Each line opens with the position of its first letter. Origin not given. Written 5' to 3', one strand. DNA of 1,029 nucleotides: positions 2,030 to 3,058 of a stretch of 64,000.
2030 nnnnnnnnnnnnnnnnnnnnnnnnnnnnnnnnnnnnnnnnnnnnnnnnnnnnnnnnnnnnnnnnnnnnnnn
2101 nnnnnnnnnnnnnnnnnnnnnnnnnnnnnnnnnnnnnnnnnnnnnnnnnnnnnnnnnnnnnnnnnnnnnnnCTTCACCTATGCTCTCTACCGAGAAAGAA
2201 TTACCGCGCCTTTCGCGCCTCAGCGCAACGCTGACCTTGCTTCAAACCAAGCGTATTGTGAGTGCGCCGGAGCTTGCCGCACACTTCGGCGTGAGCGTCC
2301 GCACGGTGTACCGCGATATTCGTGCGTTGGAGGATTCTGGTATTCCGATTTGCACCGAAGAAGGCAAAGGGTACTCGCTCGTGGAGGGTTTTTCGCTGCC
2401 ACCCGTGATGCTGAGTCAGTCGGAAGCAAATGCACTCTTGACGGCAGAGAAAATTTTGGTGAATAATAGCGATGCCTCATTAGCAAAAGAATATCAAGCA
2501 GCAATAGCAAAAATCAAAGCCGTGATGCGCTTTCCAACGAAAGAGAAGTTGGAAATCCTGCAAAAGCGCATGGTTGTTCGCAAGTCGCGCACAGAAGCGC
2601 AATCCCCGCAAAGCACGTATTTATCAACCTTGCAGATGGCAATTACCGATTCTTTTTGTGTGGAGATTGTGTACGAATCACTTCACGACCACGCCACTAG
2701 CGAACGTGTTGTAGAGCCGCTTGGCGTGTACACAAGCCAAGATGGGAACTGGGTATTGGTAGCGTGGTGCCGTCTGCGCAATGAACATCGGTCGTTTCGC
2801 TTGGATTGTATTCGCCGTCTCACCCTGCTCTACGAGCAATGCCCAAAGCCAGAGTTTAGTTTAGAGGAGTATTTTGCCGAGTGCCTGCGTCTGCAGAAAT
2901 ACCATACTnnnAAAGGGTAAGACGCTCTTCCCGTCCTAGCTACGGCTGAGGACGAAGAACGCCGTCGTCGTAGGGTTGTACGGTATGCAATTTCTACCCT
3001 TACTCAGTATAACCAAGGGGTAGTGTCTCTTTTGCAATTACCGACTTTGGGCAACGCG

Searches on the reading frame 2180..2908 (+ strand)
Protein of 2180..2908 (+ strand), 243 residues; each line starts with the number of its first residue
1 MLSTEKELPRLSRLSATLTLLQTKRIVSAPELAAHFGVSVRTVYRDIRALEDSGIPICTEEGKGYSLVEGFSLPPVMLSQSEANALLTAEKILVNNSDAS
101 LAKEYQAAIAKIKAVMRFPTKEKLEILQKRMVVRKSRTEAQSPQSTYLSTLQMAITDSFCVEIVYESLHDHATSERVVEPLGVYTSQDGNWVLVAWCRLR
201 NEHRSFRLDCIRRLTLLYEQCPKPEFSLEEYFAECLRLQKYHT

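Call 3: search_protein_families(library=pfam, proteins=[window:2180-2908:+], max_evalue=0.01)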
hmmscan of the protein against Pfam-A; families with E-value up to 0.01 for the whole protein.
window:2180-2908:+ (243 aa): 11 families
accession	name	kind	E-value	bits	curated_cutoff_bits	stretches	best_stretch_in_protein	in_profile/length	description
PF13280.12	WYL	-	2.5e-17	63.1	21.8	1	147-215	2-69/70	WYL domain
PF08279.18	HTH_11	-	2.8e-14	53.2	25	1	13-65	1-54/55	HTH domain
PF19187.6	HTH_PafC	-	4.4e-08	33.4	32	1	10-56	2-48/115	PafC helix-turn-helix domain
PF08220.18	HTH_DeoR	-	8.3e-07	29.1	21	1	14-55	2-43/57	DeoR-like helix-turn-helix domain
PF12840.13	HTH_20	-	7.1e-05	23.1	27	1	22-55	14-47/51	Helix-turn-helix domain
PF13384.12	HTH_23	-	0.00096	19.3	24.6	1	25-55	16-46/50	Homeodomain-like domain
PF13518.12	HTH_28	-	0.001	19.5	25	1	22-52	8-38/52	Helix-turn-helix domain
PF13730.12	HTH_36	-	0.0011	19.2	25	1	28-55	27-54/55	Helix-turn-helix domain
PF21476.4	PF0610-like_N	-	0.0031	18.1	33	1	19-51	8-39/50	PF0610-like, N-terminal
PF25212.1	HVO_A0114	-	0.0051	17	27.6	0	18-63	28-73/84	HVO_A0114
PF25213.1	HVO_A0261_N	-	0.0087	16.4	35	0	18-67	17-63/86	HVO_A0261 N-terminal domain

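Call 4: search_protein_families(library=ncbifam, proteins=[window:2180-2908:+], max_evalue=0.01)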
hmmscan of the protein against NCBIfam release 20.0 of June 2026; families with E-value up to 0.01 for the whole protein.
window:2180-2908:+ (243 aa): 10 families
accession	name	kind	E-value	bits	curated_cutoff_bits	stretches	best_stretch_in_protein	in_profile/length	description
NF008850.0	PRK11886.1-5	equivalog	7.5e-07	28.6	489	1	15-73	9-67/320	bifunctional biotin--[acetyl-CoA-carboxylase] ligase/biotin operon repressor BirA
TIGR00122.1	birA_repr_reg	equivalog_domain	1.3e-06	28.2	70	1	18-75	5-61/69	biotin operon repressor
NF008846.0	PRK11886.1-1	equivalog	4.6e-06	26.2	353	1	20-83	11-74/312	bifunctional biotin--[acetyl-CoA-carboxylase] ligase/biotin operon repressor BirA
NF008848.0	PRK11886.1-3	equivalog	1.9e-05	23.8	362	1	17-73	6-63/319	bifunctional biotin--[acetyl-CoA-carboxylase] ligase/biotin operon repressor BirA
NF049902.1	FTL_1293_fam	exception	0.00042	20.5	170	1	27-77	23-73/150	FTL_1293 family small RNA FtrC-regulated protein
NF008847.0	PRK11886.1-2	equivalog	0.00043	19.7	293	1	16-73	9-66/320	bifunctional biotin--[acetyl-CoA-carboxylase] ligase/biotin operon repressor BirA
NF008849.0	PRK11886.1-4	equivalog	0.00058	19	474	1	19-73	12-66/320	bifunctional biotin--[acetyl-CoA-carboxylase] ligase/biotin operon repressor BirA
NF040890.1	trans_reg_YgbI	equivalog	0.004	16.7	400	1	13-59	6-52/253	DNA-binding transcriptional repressor YgbI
NF007316.0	PRK09802.1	equivalog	0.0043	16.3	351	1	13-103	18-105/269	DeoR family transcriptional regulator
NF007366.0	PRK09863.1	equivalog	0.0079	14.7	426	0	19-52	11-43/586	putative frv operon regulatory protein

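Call 6: find_homologous_proteins(query=window:2180-2908:+, max_evalue=0.00001)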
Query window:2180-2908:+ (243 aa): 5908 proteins with E <= 0.00001 among 6389 candidates; the best 120 are listed.
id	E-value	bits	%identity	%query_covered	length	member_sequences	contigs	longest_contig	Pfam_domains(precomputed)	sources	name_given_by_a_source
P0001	1.4e-154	530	100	100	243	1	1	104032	PF08279.19,PF19187.7,PF13280.13,PF08220.19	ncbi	-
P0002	5.7e-78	279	57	96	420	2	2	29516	PF08279.19,PF06445.21,PF19187.7,PF14526.12,PF13280.13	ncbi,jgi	jgi:predicted DNA-binding transcriptional regulator YafY/predicted transcriptional regulator YdeE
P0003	5.3e-76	273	56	98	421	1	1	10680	PF12840.14,PF08279.19,PF06445.21,PF19187.7,PF14526.12,PF13280.13,PF08220.19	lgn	-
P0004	3.4e-73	264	52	95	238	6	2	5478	PF12840.14,PF08279.19,PF19187.7,PF13280.13,PF08220.19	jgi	jgi:predicted DNA-binding transcriptional regulator YafY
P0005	4.4e-73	263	53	96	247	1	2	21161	PF08279.19,PF19187.7,PF13280.13,PF08220.19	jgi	jgi:predicted DNA-binding transcriptional regulator YafY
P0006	6.7e-73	263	56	95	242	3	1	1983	PF08279.19,PF19187.7,PF13280.13,PF08220.19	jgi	jgi:predicted DNA-binding transcriptional regulator YafY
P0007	7.0e-73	263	52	95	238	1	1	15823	PF12840.14,PF08279.19,PF19187.7,PF13280.13,PF08220.19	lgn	-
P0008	7.0e-73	263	54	94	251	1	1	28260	PF08279.19,PF13280.13,PF08220.19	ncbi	-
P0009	1.3e-72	262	52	95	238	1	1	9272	PF08279.19,PF19187.7,PF13280.13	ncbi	-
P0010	1.3e-72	262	52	95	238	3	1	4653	PF08279.19,PF19187.7,PF13280.13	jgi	jgi:predicted DNA-binding transcriptional regulator YafY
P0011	1.4e-72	262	52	95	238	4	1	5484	PF08279.19,PF19187.7,PF13280.13,PF08220.19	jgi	jgi:predicted DNA-binding transcriptional regulator YafY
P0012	1.8e-72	261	54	94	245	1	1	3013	PF12840.14,PF08279.19,PF19187.7,PF13280.13,PF08220.19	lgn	-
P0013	3.1e-72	261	54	94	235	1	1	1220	PF08279.19,PF13280.13,PF08220.19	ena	-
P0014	3.1e-72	261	53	95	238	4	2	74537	PF08279.19,PF19187.7,PF13280.13,PF08220.19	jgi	jgi:predicted DNA-binding transcriptional regulator YafY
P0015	3.5e-72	260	52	97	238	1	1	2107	PF12840.14,PF08279.19,PF19187.7,PF13280.13,PF08220.19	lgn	-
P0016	5.8e-72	260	56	98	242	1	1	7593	PF08279.19,PF19187.7,PF13280.13,PF08220.19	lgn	-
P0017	6.4e-72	260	56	99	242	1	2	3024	PF08279.19,PF19187.7,PF13280.13,PF08220.19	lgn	-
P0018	7.2e-72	259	52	95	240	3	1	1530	PF12840.14,PF13412.13,PF08279.19,PF13280.13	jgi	jgi:predicted DNA-binding transcriptional regulator YafY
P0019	8.4e-72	259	52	97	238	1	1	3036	PF12840.14,PF08279.19,PF19187.7,PF13280.13,PF08220.19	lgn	-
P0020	9.4e-72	259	51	96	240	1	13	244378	PF12840.14,PF13412.13,PF08279.19,PF19187.7,PF13280.13,PF08220.19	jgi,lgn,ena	-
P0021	9.5e-72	259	52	95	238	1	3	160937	PF08279.19,PF19187.7,PF13280.13,PF08220.19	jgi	jgi:predicted DNA-binding transcriptional regulator YafY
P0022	1.4e-71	258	54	94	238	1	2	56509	PF12840.14,PF08279.19,PF13280.13,PF08220.19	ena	-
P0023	1.6e-71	258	51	97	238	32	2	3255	PF12840.14,PF08279.19,PF19187.7,PF13280.13,PF08220.19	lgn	-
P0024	1.7e-71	258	53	95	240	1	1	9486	PF13412.13,PF08279.19,PF19187.7,PF13280.13,PF08220.19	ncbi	-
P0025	2.5e-71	258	53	95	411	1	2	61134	PF12840.14,PF08279.19,PF06445.21,PF19187.7,PF14526.12,PF13280.13,PF08220.19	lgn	-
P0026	2.5e-71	258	55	98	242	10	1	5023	PF08279.19,PF19187.7,PF13280.13,PF08220.19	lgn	-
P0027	2.7e-71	258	55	98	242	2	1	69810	PF08279.19,PF19187.7,PF13280.13,PF08220.19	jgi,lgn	-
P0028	3.0e-71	257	54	95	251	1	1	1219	PF12840.14,PF08279.19,PF19187.7,PF13280.13,PF08220.19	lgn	-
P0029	3.0e-71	257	52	95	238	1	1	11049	PF08279.19,PF13280.13,PF08220.19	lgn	-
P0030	3.8e-71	257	55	99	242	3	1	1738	PF08279.19,PF19187.7,PF13280.13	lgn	-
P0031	4.6e-71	257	53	95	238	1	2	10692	PF12840.14,PF08279.19,PF13280.13,PF08220.19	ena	-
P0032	4.7e-71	257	54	95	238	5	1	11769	PF12840.14,PF08279.19,PF13280.13,PF08220.19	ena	-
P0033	4.9e-71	257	50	97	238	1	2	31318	PF12840.14,PF08279.19,PF19187.7,PF13280.13,PF08220.19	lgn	-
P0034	5.0e-71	257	54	97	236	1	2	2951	PF08279.19,PF13280.13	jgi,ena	-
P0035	5.3e-71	257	52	95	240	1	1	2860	PF13412.13,PF08279.19,PF19187.7,PF13280.13,PF08220.19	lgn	-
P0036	8.0e-71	256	52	97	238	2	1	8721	PF12840.14,PF13412.13,PF08279.19,PF19187.7,PF13280.13,PF08220.19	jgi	jgi:predicted DNA-binding transcriptional regulator YafY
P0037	8.6e-71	256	53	94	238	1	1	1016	PF08279.19,PF13280.13,PF08220.19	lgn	-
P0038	8.6e-71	256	53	95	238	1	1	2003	PF12840.14,PF08279.19,PF13280.13,PF08220.19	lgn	-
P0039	9.7e-71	256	51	95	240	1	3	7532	PF08279.19,PF13280.13,PF08220.19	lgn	-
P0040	1.2e-70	255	53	93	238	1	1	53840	PF12840.14,PF08279.19,PF13280.13,PF08220.19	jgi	-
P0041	1.2e-70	255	52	95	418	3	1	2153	PF08279.19,PF06445.21,PF14526.12,PF13280.13,PF08220.19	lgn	-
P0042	1.3e-70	255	51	96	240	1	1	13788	PF12840.14,PF13412.13,PF08279.19,PF13280.13,PF08220.19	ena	-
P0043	2.0e-70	255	54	93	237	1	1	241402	PF08279.19,PF19187.7,PF13280.13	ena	-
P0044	2.2e-70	255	53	94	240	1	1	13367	PF12840.14,PF08279.19,PF19187.7,PF13280.13,PF08220.19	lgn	-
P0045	2.2e-70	255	52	96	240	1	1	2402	PF08279.19,PF19187.7,PF13280.13,PF08220.19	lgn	-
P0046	3.2e-70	254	54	94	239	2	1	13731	PF12840.14,PF08279.19,PF13280.13,PF08220.19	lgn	-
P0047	3.4e-70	254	53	95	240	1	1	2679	PF12840.14,PF08279.19,PF13280.13,PF08220.19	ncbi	ncbi:MAG: helix-turn-helix transcriptional regulator [Leadbetterella sp.]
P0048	3.5e-70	254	54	98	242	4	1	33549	PF08279.19,PF19187.7,PF13280.13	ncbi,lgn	-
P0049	3.6e-70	254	53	96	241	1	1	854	PF12840.14,PF08279.19,PF19187.7,PF13280.13,PF08220.19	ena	-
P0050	4.7e-70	253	54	94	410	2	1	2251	PF08279.19,PF06445.21,PF19187.7,PF14526.12,PF13280.13,PF08220.19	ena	-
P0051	5.3e-70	253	55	98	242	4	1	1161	PF08279.19,PF19187.7,PF13280.13,PF08220.19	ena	-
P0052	5.6e-70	253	53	95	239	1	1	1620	PF12840.14,PF08279.19,PF13280.13,PF08220.19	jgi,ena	-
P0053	5.8e-70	253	52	94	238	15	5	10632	PF12840.14,PF08279.19,PF13280.13,PF08220.19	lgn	-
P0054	6.6e-70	253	51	95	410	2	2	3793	PF12840.14,PF08279.19,PF06445.21,PF14526.12,PF13280.13,PF08220.19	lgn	-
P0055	6.9e-70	253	51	95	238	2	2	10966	PF08279.19,PF13280.13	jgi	jgi:predicted DNA-binding transcriptional regulator YafY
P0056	7.5e-70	253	53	97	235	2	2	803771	PF08279.19,PF13280.13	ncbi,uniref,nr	ncbi:helix-turn-helix transcriptional regulator [Aquimarina algicola]|uniref:YafY family transcripti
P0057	7.5e-70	253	52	95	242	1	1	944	PF13412.13,PF08279.19,PF19187.7,PF13280.13,PF08220.19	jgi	jgi:predicted DNA-binding transcriptional regulator YafY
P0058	8.4e-70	253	54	95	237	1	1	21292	PF12840.14,PF08279.19,PF19187.7,PF13280.13,PF08220.19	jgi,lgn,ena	-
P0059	8.7e-70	253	52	95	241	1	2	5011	PF12840.14,PF08279.19,PF19187.7,PF13280.13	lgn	-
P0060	8.9e-70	253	51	97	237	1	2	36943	PF08279.19,PF13280.13,PF08220.19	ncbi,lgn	ncbi:MAG: YafY family protein [Bacteroidia bacterium]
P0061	1.3e-69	252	52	96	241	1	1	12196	PF12840.14,PF08279.19,PF19187.7,PF13280.13,PF08220.19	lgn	-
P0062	1.4e-69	252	50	95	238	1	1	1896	PF08279.19,PF19187.7,PF13280.13,PF08220.19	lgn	-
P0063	1.5e-69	252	50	97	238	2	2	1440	PF08279.19,PF19187.7,PF13280.13,PF08220.19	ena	-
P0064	1.5e-69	252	53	94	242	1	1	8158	PF08279.19,PF19187.7,PF13280.13,PF08220.19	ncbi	-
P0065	1.6e-69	252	55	95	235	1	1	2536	PF08279.19,PF19187.7,PF13280.13,PF08220.19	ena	-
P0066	1.7e-69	252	53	94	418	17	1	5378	PF12840.14,PF08279.19,PF06445.21,PF14526.12,PF13280.13,PF08220.19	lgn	-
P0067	1.8e-69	252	50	96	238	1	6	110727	PF12840.14,PF08279.19,PF19187.7,PF13280.13,PF08220.19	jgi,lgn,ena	jgi:predicted DNA-binding transcriptional regulator YafY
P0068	1.8e-69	252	54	95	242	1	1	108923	PF12840.14,PF08279.19,PF13280.13,PF08220.19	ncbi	-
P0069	2.3e-69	251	54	93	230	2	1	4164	PF08279.19,PF19187.7,PF13280.13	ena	-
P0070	2.3e-69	251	53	95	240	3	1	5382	PF12840.14,PF08279.19,PF13280.13,PF08220.19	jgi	jgi:predicted DNA-binding transcriptional regulator YafY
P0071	2.4e-69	251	51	95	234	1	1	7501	PF12840.14,PF08279.19,PF19187.7,PF13280.13,PF08220.19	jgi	jgi:predicted DNA-binding transcriptional regulator YafY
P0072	2.5e-69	251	50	95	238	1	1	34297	PF08279.19,PF13280.13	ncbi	-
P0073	2.6e-69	251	51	98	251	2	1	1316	PF08279.19,PF13280.13,PF08220.19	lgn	-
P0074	2.9e-69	251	53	94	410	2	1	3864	PF12840.14,PF08279.19,PF06445.21,PF19187.7,PF14526.12,PF13280.13,PF08220.19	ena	-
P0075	4.1e-69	250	54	98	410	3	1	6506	PF13412.13,PF08279.19,PF06445.21,PF19187.7,PF14526.12,PF13280.13,PF08220.19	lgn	-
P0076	4.4e-69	250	52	95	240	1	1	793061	PF12840.14,PF08279.19,PF13280.13,PF08220.19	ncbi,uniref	ncbi:YafY family protein [Pedobacter sp. Du54]|uniref:helix-turn-helix transcriptional regulator n=1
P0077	4.6e-69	250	52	95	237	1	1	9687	PF12840.14,PF08279.19,PF13280.13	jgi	jgi:predicted DNA-binding transcriptional regulator YafY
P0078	4.8e-69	250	53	94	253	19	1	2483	PF12840.14,PF08279.19,PF19187.7,PF13280.13,PF08220.19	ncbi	-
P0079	4.9e-69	250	50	96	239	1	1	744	PF12840.14,PF08279.19,PF13280.13,PF08220.19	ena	-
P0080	5.0e-69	250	49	98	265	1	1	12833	PF12840.14,PF08279.19,PF13280.13,PF08220.19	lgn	-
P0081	5.2e-69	250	50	98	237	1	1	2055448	PF08279.19,PF13280.13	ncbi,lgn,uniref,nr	ncbi:HTH domain-containing protein [Chitinophaga niastensis]|uniref:HTH domain-containing protein n=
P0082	5.3e-69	250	51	93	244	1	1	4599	PF12840.14,PF08279.19,PF13280.13,PF08220.19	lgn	-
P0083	5.8e-69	250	52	95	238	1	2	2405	PF08279.19,PF13280.13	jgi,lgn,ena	-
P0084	6.5e-69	250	50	95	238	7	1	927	PF12840.14,PF08279.19,PF19187.7,PF13280.13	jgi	jgi:predicted DNA-binding transcriptional regulator YafY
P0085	6.7e-69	250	51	95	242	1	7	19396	PF12840.14,PF13412.13,PF08279.19,PF13280.13,PF08220.19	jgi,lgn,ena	-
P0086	7.8e-69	249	52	93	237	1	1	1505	PF12840.14,PF08279.19,PF19187.7,PF13280.13,PF08220.19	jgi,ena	-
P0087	7.9e-69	249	50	96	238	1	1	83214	PF12840.14,PF08279.19,PF13280.13,PF08220.19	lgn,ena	-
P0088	7.9e-69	249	50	97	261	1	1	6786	PF08279.19,PF13280.13,PF08220.19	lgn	-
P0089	8.3e-69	249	49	93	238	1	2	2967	PF12840.14,PF08279.19,PF19187.7,PF13280.13,PF08220.19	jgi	jgi:predicted DNA-binding transcriptional regulator YafY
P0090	8.8e-69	249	51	96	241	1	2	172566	PF12840.14,PF08279.19,PF19187.7,PF13280.13,PF08220.19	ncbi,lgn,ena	-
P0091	8.9e-69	249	51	98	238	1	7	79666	PF08279.19,PF13280.13,PF08220.19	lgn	-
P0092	1.0e-68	249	50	93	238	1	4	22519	PF12840.14,PF08279.19,PF13384.13,PF19187.7,PF13280.13,PF08220.19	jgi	jgi:predicted DNA-binding transcriptional regulator YafY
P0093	1.2e-68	249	53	95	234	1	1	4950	PF08279.19,PF13280.13,PF08220.19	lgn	-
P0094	1.4e-68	249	52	95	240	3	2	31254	PF08279.19,PF13280.13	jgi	jgi:predicted DNA-binding transcriptional regulator YafY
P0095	1.6e-68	248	53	94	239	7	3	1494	PF08279.19,PF13280.13,PF08220.19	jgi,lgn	jgi:predicted DNA-binding transcriptional regulator YafY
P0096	1.6e-68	248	52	95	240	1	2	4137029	PF12840.14,PF08279.19,PF13280.13,PF08220.19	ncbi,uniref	ncbi:helix-turn-helix transcriptional regulator [Pedobacter jamesrossensis]|uniref:Helix-turn-helix 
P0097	1.6e-68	248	51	95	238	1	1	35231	PF12840.14,PF08279.19,PF13280.13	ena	-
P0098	1.8e-68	248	49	93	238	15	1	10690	PF12840.14,PF08279.19,PF02796.22,PF19187.7,PF13280.13,PF08220.19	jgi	jgi:predicted DNA-binding transcriptional regulator YafY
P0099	1.8e-68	248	53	95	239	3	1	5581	PF12840.14,PF08279.19,PF13280.13,PF08220.19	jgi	jgi:predicted DNA-binding transcriptional regulator YafY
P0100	1.8e-68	248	49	93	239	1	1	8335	PF08279.19,PF13280.13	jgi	jgi:predicted DNA-binding transcriptional regulator YafY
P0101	1.9e-68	248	52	97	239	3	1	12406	PF12840.14,PF08279.19,PF13280.13,PF08220.19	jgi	jgi:predicted DNA-binding transcriptional regulator YafY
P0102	2.1e-68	248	49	95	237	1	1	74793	PF12840.14,PF08279.19,PF13280.13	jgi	jgi:predicted DNA-binding transcriptional regulator YafY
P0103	2.1e-68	248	51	96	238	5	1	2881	PF13412.13,PF08279.19,PF19187.7,PF13280.13,PF08220.19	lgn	-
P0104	2.4e-68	248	52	97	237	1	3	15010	PF12840.14,PF08279.19,PF19187.7,PF13280.13,PF08220.19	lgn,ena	-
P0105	2.4e-68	248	52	97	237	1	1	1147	PF12840.14,PF08279.19,PF19187.7,PF13280.13,PF08220.19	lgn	-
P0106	2.5e-68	248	52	94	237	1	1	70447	PF08279.19,PF13280.13,PF08220.19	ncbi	-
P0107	2.7e-68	248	51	94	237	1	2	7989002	PF12840.14,PF08279.19,PF19187.7,PF13280.13,PF08220.19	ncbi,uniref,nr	ncbi:helix-turn-helix transcriptional regulator [Chitinophaga solisilvae]|uniref:YafY family transcr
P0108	2.8e-68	248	53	93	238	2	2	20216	PF08279.19,PF13280.13,PF08220.19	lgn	-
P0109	2.9e-68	248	51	95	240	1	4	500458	PF12840.14,PF08279.19,PF19187.7,PF13280.13,PF08220.19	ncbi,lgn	-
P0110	3.1e-68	248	52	95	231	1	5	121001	PF12840.14,PF08279.19,PF19187.7,PF13280.13,PF08220.19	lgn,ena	-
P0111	3.1e-68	247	50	96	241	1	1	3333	PF12840.14,PF13412.13,PF08279.19,PF19187.7,PF13280.13,PF08220.19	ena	-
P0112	3.3e-68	247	55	93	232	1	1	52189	PF12840.14,PF08279.19,PF19187.7,PF13280.13,PF08220.19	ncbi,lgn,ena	-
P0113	3.4e-68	247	50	96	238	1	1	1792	PF12840.14,PF08279.19,PF19187.7,PF13280.13,PF08220.19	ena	-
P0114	3.6e-68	247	51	95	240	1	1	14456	PF12840.14,PF08279.19,PF13280.13,PF08220.19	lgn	-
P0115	3.6e-68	247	51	96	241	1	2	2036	PF12840.14,PF08279.19,PF19187.7,PF13280.13,PF08220.19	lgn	-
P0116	3.9e-68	247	52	95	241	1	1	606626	PF08279.19,PF19187.7,PF13280.13,PF08220.19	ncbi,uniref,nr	ncbi:YafY family transcriptional regulator [Marivirga sp. S37H4]|uniref:YafY family transcriptional 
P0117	4.2e-68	247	51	95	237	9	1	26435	PF08279.19,PF19187.7,PF13280.13,PF08220.19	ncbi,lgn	-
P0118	4.6e-68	247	51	95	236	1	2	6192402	PF08279.19,PF19187.7,PF13280.13,PF08220.19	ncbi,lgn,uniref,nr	ncbi:YafY family protein [Pedobacter gandavensis]|uniref:helix-turn-helix transcriptional regulator 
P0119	5.1e-68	247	54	94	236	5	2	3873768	PF08279.19,PF13280.13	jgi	jgi:predicted DNA-binding transcriptional regulator YafY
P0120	5.1e-68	247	49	95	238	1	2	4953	PF12840.14,PF08279.19,PF13280.13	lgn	-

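Call 7: find_encoding_contigs(protein=P0001, flank=10000, max_places=3)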
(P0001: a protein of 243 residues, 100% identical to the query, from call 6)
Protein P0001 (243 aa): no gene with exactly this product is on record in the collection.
